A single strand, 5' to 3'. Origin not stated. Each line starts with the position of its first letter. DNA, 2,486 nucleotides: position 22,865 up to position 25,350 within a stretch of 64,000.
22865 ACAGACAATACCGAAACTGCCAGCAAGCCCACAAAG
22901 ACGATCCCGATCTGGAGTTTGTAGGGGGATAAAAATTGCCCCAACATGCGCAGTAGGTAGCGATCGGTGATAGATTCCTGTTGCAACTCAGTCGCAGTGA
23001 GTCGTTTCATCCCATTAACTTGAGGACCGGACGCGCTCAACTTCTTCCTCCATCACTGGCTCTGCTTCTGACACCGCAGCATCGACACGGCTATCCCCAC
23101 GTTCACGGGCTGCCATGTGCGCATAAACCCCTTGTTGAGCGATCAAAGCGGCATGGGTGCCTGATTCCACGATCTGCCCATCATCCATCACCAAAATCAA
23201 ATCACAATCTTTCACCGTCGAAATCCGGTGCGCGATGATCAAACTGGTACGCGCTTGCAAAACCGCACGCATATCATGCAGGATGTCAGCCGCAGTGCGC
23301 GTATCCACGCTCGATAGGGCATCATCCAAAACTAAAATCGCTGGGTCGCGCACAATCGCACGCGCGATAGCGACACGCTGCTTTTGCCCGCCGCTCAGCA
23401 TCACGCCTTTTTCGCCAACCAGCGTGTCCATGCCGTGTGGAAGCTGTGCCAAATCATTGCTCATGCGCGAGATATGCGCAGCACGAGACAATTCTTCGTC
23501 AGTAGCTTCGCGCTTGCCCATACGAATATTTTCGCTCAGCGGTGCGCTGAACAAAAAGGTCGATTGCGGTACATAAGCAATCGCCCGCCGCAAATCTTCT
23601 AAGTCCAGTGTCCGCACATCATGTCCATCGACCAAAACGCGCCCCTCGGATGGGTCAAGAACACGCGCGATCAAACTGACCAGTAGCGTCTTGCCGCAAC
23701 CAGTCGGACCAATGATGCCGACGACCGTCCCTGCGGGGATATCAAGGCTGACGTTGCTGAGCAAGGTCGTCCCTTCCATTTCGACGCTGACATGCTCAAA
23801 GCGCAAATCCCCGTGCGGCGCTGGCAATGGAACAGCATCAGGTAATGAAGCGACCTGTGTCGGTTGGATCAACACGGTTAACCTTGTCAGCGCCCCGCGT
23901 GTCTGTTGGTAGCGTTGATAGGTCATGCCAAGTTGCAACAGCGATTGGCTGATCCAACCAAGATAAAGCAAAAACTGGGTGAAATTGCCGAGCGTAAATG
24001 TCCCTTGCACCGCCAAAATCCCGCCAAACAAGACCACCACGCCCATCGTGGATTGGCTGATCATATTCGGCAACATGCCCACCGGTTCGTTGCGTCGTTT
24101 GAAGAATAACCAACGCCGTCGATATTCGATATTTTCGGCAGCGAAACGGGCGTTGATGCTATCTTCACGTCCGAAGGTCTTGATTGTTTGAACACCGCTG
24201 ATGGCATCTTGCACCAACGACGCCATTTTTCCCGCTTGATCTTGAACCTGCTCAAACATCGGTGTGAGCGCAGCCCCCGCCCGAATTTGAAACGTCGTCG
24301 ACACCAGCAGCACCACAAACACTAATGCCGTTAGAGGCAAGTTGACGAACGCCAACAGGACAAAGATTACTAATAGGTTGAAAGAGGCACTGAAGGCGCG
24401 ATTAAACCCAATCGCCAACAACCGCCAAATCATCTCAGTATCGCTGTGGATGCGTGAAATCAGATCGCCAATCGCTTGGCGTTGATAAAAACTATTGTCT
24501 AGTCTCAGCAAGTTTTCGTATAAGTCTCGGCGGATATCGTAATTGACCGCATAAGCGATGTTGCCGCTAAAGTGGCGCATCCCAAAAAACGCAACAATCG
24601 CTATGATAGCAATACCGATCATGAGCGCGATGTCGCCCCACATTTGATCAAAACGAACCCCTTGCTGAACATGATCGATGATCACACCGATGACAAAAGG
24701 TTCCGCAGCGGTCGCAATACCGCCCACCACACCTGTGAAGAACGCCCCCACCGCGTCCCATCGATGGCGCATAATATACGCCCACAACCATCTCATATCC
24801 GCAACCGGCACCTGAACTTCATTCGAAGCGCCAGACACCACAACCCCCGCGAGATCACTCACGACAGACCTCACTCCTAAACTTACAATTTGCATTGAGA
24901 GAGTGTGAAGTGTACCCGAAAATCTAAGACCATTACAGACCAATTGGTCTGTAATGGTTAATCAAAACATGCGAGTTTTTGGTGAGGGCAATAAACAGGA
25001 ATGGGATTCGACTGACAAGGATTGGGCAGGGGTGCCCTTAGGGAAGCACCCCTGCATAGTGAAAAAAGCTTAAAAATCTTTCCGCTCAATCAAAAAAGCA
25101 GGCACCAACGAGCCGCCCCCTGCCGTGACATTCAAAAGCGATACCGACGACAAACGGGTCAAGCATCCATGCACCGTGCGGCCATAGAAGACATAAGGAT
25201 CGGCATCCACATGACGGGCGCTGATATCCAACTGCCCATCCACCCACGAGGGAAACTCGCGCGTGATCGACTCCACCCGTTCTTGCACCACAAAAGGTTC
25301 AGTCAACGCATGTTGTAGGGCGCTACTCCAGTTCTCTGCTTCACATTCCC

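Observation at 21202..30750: Operon with three dissimilar ATP-grasp ligases, a cytoplasmic subtilase, an esterase and a heterodimeric ABC exporter: candidate uncharacterised peptide-ligation system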

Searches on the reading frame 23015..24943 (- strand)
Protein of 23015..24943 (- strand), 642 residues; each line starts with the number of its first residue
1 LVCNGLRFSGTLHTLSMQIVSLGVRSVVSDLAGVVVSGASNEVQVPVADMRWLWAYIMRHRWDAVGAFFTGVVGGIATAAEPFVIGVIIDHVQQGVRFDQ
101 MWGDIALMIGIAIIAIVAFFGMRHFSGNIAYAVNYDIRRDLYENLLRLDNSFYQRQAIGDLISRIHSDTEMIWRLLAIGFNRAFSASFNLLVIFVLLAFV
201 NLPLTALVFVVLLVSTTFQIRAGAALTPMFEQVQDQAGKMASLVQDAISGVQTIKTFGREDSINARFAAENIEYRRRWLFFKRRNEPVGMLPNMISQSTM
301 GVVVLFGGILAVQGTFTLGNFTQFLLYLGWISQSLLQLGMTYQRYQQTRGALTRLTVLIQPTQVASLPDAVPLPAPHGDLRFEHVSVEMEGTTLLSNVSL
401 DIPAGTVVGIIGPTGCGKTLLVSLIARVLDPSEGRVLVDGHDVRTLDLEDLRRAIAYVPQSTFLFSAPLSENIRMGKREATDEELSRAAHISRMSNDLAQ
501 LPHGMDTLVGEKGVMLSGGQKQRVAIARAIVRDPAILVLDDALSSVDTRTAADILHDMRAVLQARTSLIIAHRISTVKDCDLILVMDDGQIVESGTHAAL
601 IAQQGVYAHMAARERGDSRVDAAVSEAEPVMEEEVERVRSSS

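Call 3: search_protein_families(library=pfam, proteins=[window:23015-24943:-], max_evalue=0.01)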
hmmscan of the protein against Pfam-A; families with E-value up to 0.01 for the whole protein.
window:23015-24943:- (642 aa): 6 families
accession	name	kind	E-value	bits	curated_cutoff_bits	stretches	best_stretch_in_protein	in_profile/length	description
PF00664.28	ABC_membrane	-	1.1e-34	120.8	28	1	67-334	4-273/274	ABC transporter transmembrane region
PF00005.33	ABC_tran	-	1.5e-31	110.3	25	1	395-543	1-136/137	ABC transporter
PF13191.12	AAA_16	-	0.00044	21.2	32.6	1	406-542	25-141/167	AAA ATPase domain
PF02463.25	SMC_N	-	0.0022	17.9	40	0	435-584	110-209/220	RecF/RecN/SMC N terminal domain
PF00004.35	AAA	-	0.0073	17.2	21.2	0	410-451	3-34/131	ATPase family associated with various cellular activities (AAA)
PF07728.20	AAA_5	-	0.0099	16.3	22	0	410-487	4-77/139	AAA domain (dynein-related subfamily)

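Call 4: search_protein_families(library=ncbifam, proteins=[window:23015-24943:-], max_evalue=0.01)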
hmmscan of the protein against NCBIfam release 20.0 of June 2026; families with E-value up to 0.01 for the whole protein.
window:23015-24943:- (642 aa): 188 families (the best 25 are shown)
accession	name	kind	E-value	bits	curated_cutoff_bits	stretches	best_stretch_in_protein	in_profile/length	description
TIGR02204.1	MsbA_rel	hypoth_equivalog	2.2e-110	370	780.4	1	49-612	5-573/576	ABC transporter, permease/ATP-binding protein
TIGR02203.1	MsbA_lipidA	equivalog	2.2e-105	353.3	602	1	52-610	4-565/572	lipid A export permease/ATP-binding protein MsbA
TIGR01846.1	type_I_sec_HlyB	subfamily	1e-102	344.7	725.55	1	44-613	121-691/694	type I secretion system permease/ATPase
TIGR00958.1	3a01208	subfamily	1.5e-97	327.6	874.6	1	49-610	148-710/711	antigen peptide transporter 2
NF008055.0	PRK10789.1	equivalog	3.3e-95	319.7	845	1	56-624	10-581/590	SmdA family multidrug ABC transporter permease/ATP-binding protein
NF010178.0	PRK13657.1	equivalog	6.6e-93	312.1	733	1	56-612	13-568/588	glucan ABC transporter ATP-binding protein/ permease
NF052233.1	CphA_assoc_ABC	equivalog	1.7e-89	301.2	880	1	53-615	175-744/766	cyanophycin metabolism-associated ABC transporter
TIGR03797.1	NHLM_micro_ABC2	equivalog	7.6e-87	292.4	709.4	1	56-614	130-685/686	NHLP bacteriocin export ABC transporter permease/ATPase subunit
TIGR03375.1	type_I_sec_LssB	subfamily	7.5e-83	279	693.1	1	47-603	134-691/696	type I secretion system permease/ATPase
NF008381.0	PRK11176.1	equivalog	2.3e-81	273.9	867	1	50-610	13-575/582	lipid A ABC transporter ATP-binding protein/permease MsbA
NF045513.1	HepA_fam_ABC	equivalog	9.7e-81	272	725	1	107-606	101-601/610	heterocyst formation ABC transporter subunit HepA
TIGR03796.1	NHLM_micro_ABC1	equivalog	1.4e-79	268.2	853.3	1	55-610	147-708/710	NHLP family bacteriocin export ABC transporter peptidase/permease/ATPase subunit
TIGR02857.1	CydD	equivalog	9.3e-75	252.6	435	1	66-586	7-529/529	thiol reductant ABC exporter subunit CydD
TIGR01192.1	chvA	subfamily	8.2e-74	249.2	585.4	1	55-610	12-566/585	glucan export ABC transporter ATP-binding protein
TIGR02868.1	CydC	equivalog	3.8e-73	246.9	329.05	1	116-573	67-529/530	thiol reductant ABC exporter subunit CydC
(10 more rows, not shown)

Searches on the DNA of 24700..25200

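Call 72: search_rna_families(source=window, start=24700, end=25200, threshold=evalue, max_evalue=1)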
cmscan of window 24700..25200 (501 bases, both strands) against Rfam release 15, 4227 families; matches with E-value up to 1: 0.
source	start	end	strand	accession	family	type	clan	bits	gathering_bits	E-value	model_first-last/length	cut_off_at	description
